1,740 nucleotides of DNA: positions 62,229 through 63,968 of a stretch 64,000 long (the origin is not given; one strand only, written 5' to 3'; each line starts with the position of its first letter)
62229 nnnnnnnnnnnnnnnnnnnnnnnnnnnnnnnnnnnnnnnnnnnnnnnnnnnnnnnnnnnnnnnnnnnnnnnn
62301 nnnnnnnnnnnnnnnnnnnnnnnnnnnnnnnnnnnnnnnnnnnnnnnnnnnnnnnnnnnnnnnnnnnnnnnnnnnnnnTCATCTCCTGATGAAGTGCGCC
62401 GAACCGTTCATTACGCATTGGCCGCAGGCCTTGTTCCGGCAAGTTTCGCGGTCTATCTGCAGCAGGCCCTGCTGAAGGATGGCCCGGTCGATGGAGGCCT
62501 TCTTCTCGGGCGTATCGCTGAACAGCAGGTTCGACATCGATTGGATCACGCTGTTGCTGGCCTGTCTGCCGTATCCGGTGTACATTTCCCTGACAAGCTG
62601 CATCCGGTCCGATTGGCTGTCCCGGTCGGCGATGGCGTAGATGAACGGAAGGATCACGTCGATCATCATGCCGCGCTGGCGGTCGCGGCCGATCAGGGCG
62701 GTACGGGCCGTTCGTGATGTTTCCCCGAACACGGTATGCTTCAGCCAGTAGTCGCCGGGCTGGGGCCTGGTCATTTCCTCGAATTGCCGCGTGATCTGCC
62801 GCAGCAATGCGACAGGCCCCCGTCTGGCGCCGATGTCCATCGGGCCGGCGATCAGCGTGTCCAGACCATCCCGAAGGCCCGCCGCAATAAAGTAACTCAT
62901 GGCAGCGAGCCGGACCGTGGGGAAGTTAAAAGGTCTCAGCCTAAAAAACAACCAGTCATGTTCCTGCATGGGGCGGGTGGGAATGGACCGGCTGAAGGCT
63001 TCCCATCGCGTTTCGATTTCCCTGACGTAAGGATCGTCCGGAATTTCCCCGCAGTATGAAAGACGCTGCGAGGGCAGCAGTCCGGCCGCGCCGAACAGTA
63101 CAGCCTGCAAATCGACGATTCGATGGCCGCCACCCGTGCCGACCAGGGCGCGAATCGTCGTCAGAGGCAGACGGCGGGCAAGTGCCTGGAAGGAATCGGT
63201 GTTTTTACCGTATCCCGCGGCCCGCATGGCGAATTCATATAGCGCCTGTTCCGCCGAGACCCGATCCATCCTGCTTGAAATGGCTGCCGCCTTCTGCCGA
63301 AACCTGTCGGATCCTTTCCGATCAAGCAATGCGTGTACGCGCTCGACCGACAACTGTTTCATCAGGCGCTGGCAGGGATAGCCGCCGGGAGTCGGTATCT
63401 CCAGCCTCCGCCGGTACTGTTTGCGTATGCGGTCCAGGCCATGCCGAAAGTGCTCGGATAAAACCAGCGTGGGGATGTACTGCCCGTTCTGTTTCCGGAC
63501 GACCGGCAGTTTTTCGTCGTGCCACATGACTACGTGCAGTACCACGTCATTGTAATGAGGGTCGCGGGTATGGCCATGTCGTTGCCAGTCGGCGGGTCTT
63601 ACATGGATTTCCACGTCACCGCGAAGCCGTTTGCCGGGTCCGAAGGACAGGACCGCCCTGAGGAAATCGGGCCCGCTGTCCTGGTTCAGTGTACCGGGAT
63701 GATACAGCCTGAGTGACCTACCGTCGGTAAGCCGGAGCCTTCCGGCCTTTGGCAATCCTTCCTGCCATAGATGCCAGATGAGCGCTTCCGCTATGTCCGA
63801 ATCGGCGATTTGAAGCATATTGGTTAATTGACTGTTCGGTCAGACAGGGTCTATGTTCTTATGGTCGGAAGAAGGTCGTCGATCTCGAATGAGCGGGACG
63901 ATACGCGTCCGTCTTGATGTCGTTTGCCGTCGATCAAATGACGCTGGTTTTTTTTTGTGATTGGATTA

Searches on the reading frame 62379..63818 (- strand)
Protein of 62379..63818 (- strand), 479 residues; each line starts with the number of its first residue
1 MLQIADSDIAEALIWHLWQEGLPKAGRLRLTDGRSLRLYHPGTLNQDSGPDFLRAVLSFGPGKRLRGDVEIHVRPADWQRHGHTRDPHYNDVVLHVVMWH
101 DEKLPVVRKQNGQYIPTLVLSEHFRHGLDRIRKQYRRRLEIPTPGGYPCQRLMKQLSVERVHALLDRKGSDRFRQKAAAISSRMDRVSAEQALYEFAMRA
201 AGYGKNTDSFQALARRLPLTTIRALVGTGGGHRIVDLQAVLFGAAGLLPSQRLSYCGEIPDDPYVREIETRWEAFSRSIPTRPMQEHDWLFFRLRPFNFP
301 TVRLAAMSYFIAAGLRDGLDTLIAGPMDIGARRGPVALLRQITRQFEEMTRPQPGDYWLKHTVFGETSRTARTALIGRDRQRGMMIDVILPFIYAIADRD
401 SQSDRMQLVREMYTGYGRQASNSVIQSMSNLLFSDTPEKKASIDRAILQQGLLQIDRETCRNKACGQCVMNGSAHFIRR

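Call 8: search_protein_families(library=pfam, proteins=[window:62379-63818:-])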
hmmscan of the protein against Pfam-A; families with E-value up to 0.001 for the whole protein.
window:62379-63818:- (479 aa): 1 family
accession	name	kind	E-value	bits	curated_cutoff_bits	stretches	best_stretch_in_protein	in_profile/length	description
PF11013.13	DUF2851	-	4.3e-72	243.6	25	1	11-413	1-366/375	Protein of unknown function (DUF2851)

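Call 51: search_protein_families(library=ncbifam, proteins=[window:62379-63818:-], max_evalue=1)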
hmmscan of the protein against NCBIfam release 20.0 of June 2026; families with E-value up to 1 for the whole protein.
window:62379-63818:- (479 aa): 0 families

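Call 53: search_protein_families(library=padloc, proteins=[window:62379-63818:-], max_evalue=0.1)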
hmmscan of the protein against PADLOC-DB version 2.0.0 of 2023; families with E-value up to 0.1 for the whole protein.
window:62379-63818:- (479 aa): 0 families

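Call 66: search_solved_structures(query=window:62379-63818:-, max_evalue=1)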
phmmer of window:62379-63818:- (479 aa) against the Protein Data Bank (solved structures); distinct sequences matched with E-value up to 1: 0.
